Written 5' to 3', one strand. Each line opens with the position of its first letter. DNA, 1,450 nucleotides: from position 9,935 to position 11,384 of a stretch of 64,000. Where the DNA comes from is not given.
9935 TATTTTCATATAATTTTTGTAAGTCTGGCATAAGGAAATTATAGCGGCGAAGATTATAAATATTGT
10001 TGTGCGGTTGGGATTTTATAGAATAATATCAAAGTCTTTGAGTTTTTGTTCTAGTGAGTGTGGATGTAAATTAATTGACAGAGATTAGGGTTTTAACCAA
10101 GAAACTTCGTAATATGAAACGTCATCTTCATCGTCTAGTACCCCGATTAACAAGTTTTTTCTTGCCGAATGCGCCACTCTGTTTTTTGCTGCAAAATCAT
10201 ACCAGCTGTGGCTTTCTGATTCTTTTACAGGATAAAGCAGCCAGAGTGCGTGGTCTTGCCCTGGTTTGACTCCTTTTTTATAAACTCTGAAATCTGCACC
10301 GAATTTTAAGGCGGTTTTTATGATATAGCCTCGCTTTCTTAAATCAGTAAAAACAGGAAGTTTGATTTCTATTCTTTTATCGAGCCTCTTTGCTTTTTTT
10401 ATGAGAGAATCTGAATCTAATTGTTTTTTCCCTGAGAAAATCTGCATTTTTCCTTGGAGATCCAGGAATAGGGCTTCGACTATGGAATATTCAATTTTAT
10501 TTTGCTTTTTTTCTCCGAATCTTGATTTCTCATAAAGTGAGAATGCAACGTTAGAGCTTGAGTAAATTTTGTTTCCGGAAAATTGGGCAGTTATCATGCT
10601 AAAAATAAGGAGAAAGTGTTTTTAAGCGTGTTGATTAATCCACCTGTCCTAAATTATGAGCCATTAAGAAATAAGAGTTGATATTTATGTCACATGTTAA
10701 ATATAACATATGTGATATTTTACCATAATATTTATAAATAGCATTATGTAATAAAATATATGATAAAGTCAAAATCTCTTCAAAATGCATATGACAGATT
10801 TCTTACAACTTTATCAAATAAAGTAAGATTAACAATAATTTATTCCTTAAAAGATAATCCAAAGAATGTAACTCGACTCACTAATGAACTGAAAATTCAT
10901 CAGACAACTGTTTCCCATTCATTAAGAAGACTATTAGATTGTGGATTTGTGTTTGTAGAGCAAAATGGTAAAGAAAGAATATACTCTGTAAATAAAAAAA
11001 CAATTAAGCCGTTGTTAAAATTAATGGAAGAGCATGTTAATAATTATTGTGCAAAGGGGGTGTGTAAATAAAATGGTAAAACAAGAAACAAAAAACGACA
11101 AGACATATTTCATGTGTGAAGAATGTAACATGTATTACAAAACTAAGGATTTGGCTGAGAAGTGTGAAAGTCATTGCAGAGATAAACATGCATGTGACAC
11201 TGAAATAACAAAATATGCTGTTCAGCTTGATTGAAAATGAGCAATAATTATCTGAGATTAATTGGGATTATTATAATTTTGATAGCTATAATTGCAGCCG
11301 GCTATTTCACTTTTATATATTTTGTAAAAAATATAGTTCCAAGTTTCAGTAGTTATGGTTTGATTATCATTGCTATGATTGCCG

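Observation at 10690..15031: ArsR-headed eight-gene cluster mixing three DsbD/CcdA-type membrane thiol transporters with HMA metal-binding modules, a Cys-rich mini-protein and a thioredoxin-fold protein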

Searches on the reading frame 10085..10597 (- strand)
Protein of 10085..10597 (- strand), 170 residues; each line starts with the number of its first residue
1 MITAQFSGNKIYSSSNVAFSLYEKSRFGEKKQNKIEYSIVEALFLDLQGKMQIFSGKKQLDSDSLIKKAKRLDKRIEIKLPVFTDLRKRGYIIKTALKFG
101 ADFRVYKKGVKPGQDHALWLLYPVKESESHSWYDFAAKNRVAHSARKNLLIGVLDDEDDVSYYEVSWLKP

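Call 65: search_protein_families(library=pfam, proteins=[window:10085-10597:-], max_evalue=0.0001)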
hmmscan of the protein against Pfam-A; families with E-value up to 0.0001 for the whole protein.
window:10085-10597:- (170 aa): 2 families
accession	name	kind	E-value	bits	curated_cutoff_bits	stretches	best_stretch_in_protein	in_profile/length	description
PF01974.23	tRNA_int_endo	-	1.8e-23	82.9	27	1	77-162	2-85/85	tRNA intron endonuclease, catalytic C-terminal domain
PF02778.19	tRNA_int_endo_N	-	9.1e-08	31.9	21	1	3-65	2-66/67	tRNA intron endonuclease, N-terminal domain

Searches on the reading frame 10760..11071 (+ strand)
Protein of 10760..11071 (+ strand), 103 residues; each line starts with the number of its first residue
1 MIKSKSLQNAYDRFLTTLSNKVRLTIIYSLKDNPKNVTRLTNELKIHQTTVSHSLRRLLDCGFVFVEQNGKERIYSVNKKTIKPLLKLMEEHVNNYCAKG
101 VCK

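Call 3: search_protein_families(library=pfam, proteins=[window:10760-11071:+], max_evalue=0.1)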
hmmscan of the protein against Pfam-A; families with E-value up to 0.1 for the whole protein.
window:10760-11071:+ (103 aa): 20 families
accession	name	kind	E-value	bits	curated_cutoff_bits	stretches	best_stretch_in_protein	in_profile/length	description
PF01022.26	HTH_5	-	3.3e-12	46.5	22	1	21-64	2-45/47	Bacterial regulatory protein, arsR family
PF01978.25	TrmB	-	2.2e-06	27.9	25.6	1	30-76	18-63/68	Sugar-specific transcriptional regulator TrmB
PF03965.22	Penicillinase_R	-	7e-05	23.6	22.6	1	38-99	25-86/115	Penicillinase repressor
PF12802.13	MarR_2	-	0.00015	22.3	27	1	25-70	9-56/61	MarR family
PF01325.25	Fe_dep_repress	-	0.00019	22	26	1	24-68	10-56/60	Iron dependent repressor, N-terminal DNA binding domain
PF12840.13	HTH_20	-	0.00068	20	27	1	18-64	1-48/51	Helix-turn-helix domain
PF21984.2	DnaD_N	-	0.0011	19.6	27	1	37-93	38-94/101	DnaD N-terminal domain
PF01638.23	HxlR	-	0.0012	19.1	20.8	1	18-99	2-89/91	HxlR-like helix-turn-helix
PF25212.1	HVO_A0114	-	0.002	18.3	27.6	1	11-74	13-76/84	HVO_A0114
PF14394.12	DUF4423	-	0.0024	18.1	30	1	24-80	26-79/165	Domain of unknown function (DUF4423)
PF24033.1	DUF7342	-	0.0039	17.6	31.6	1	27-92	10-77/150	Family of unknown function (DUF7342)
PF25213.1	HVO_A0261_N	-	0.0041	17.4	35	1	20-64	10-54/86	HVO_A0261 N-terminal domain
PF13463.12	HTH_27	-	0.0048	17.6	22.2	1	25-73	7-58/68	Winged helix DNA-binding domain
PF01047.28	MarR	-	0.0051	17.1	24.6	1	33-68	16-51/59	MarR family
PF09170.16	STN1_2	-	0.022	15.1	27.2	1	19-99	35-113/167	CST, complex subunit STN1, C terminal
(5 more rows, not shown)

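Call 4: search_protein_families(library=ncbifam, proteins=[window:10760-11071:+], max_evalue=0.1)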
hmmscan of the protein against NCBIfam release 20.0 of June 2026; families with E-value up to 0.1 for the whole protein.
window:10760-11071:+ (103 aa): 20 families
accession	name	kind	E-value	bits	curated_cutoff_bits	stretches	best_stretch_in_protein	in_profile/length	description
NF033788.1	HTH_metalloreg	subfamily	1.1e-16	60.4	55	1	13-85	3-76/77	metalloregulator ArsR/SmtB family transcription factor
NF045707.1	Dbac_1936_reg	equivalog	8.5e-10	38.5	115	1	15-91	11-87/99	ArsR/SmtB-type metalloregulator TsoR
NF033789.1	repress_SdpR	subfamily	7.1e-09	35.5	100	1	17-89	4-76/79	autorepressor SdpR family transcription factor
NF047906.1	CdPbTransRegCmtR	equivalog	1.9e-08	34.1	150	1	1-87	1-87/104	Cd(II)/Pb(II)-sensing metalloregulatory transcriptional regulator CmtR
NF040642.1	sulf_sens_BigR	equivalog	8.9e-08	32.1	155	1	13-87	12-86/95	sulfite-sensing transcriptional repressor BigR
NF041413.1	ArsR_Rv2640c_fam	equivalog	4.3e-06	27.1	155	1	17-90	38-114/118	Rv2640c family ArsR-like transcriptional regulator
NF040939.2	trans_reg_lrs14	equivalog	4.5e-06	26.6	90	1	31-71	33-73/103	Lrs14 family HTH-type transcriptional regulator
NF053606.1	Sta1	subfamily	5.2e-05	23.3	80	1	30-73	30-73/100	Sta1 family transcriptional regulator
NF052532.1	TransRegPagRBaca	equivalog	5.5e-05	23.2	170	1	13-89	19-95/99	transcriptional repressor PagR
NF053755.1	MsvR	equivalog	6.1e-05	22.8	220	1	15-97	7-94/236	transcriptional factor MsvR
NF053609.1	Sul12a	equivalog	6.9e-05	23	150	1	35-95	20-80/103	Sul12a family chromatin-organizing protein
TIGR01884.1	cas_HTH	subfamily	0.00014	21.3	60.2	1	21-79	142-200/202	CRISPR-associated CARF protein Csa3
TIGR02698.1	CopY_TcrY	equivalog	0.0004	20.6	121.95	1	32-99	19-87/130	CopY/TcrY family copper transport repressor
NF053602.1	Phr_regulator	exception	0.00077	19.1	320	1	12-65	3-56/191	heat shock transcription regulator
TIGR02143.1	trmA_only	equivalog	0.029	13.4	334.65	1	13-78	100-170/352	tRNA (uridine(54)-C5)-methyltransferase TrmA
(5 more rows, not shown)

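Call 84: search_solved_structures(query=window:10760-11071:+, max_evalue=0.001, show_alignments=4)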
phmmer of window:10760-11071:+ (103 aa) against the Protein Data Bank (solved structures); distinct sequences matched with E-value up to 0.001: 14.
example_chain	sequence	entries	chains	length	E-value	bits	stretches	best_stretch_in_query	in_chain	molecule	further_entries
2lkp_A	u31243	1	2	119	7.2e-06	29.4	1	15-86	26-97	HTH-type transcriptional regulator NmtR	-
5h7b_A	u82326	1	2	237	8.8e-06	29.2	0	4-45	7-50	Immunoglobulin G-binding protein A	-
6cda_A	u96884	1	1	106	4.8e-05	26.8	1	16-96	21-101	ArsR family transcriptional regulator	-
4ggg_A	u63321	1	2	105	8.8e-05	26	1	17-96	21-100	Repressor protein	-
1r1u_A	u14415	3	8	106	9.6e-05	25.8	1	17-96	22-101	repressor protein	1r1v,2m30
2kjb_A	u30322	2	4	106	9.6e-05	25.8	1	17-96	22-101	CzrA protein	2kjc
6cdb_A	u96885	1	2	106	9.6e-05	25.8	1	17-96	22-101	ArsR family transcriptional regulator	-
5h7a_C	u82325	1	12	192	9.7e-05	25.8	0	4-45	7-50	Immunoglobulin G-binding protein A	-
2zkz_A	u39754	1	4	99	0.00014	25.3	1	13-89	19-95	Transcriptional repressor pagR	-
3pqj_A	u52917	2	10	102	0.00027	24.4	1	9-83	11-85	Biofilm growth-associated repressor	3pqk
8qkf_A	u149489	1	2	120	0.00039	23.9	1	10-77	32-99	ArsR family transcriptional regulator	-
4k2e_A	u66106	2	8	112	0.00056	23.4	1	14-90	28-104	Transcriptional activator HlyU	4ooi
6o8k_A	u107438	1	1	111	0.00061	23.3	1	10-81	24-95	Transcriptional regulator, ArsR family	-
13ct_A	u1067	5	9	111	0.00061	23.3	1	10-81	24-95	Transcriptional regulator, ArsR family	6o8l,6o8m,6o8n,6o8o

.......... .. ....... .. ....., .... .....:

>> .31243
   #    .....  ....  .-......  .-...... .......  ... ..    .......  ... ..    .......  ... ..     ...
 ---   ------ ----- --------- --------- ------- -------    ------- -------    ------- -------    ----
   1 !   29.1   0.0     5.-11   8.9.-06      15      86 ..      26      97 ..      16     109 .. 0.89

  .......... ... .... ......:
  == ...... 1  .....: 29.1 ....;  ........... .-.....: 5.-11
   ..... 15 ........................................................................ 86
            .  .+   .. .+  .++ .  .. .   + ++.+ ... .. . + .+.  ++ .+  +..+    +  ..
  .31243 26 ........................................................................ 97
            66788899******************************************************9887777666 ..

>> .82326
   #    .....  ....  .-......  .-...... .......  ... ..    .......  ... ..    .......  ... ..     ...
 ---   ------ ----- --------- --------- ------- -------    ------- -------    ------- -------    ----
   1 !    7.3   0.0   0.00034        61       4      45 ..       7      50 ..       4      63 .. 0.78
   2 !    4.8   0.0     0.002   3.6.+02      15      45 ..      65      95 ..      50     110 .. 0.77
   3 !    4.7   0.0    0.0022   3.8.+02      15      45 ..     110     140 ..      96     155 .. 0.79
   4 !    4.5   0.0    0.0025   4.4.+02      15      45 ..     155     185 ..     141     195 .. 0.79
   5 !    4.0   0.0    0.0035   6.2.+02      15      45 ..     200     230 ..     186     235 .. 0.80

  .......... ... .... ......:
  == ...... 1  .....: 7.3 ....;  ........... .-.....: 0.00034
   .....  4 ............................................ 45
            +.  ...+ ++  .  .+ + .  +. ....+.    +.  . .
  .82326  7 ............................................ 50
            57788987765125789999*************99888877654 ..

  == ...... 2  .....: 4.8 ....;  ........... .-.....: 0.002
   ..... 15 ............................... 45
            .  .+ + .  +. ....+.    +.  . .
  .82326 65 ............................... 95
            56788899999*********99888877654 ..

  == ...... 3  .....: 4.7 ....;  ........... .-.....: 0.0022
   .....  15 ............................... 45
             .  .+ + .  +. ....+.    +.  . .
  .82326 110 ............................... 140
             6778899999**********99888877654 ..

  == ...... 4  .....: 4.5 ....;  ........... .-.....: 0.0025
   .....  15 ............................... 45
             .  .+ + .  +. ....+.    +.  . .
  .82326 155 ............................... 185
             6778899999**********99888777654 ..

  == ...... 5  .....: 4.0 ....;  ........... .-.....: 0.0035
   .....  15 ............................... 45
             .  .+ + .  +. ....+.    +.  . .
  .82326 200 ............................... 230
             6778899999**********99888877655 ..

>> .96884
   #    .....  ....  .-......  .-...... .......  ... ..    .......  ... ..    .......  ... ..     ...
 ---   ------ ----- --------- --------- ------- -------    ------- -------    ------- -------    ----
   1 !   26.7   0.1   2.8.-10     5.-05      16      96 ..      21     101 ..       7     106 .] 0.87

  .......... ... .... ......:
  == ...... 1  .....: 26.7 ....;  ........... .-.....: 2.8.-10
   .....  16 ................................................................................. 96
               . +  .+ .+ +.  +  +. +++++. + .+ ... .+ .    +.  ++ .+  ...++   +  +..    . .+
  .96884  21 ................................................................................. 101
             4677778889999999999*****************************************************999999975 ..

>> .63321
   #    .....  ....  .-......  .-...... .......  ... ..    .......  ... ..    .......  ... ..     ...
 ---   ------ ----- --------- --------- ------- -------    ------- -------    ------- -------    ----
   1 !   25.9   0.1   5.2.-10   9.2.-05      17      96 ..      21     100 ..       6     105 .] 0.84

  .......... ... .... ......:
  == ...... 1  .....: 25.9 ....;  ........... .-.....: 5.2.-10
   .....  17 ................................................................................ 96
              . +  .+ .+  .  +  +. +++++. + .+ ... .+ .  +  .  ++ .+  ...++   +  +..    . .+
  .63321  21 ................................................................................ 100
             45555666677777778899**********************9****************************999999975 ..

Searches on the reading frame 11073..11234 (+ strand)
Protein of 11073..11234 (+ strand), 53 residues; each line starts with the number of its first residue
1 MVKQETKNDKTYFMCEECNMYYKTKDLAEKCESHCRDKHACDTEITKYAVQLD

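Call 3: search_protein_families(library=pfam, proteins=[window:11073-11234:+], max_evalue=0.1)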
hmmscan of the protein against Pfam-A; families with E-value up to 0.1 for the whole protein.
window:11073-11234:+ (53 aa): 2 families
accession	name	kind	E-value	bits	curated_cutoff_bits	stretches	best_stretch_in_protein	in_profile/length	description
PF23447.1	DUF7128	-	1.7e-05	25.1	25.7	1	1-37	1-37/44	Domain of unknown function (DUF7128)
PF00320.33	GATA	-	0.056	13.5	26.8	1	9-26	17-34/36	GATA zinc finger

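Call 4: search_protein_families(library=ncbifam, proteins=[window:11073-11234:+], max_evalue=0.1)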
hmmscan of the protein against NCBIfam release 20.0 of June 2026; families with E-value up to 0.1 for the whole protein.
window:11073-11234:+ (53 aa): 1 family
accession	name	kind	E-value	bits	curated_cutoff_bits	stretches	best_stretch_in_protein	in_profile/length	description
TIGR04210.1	bunya_NSm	equivalog_domain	0.061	13.2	28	1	10-35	93-120/173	bunyavirus nonstructural protein NSm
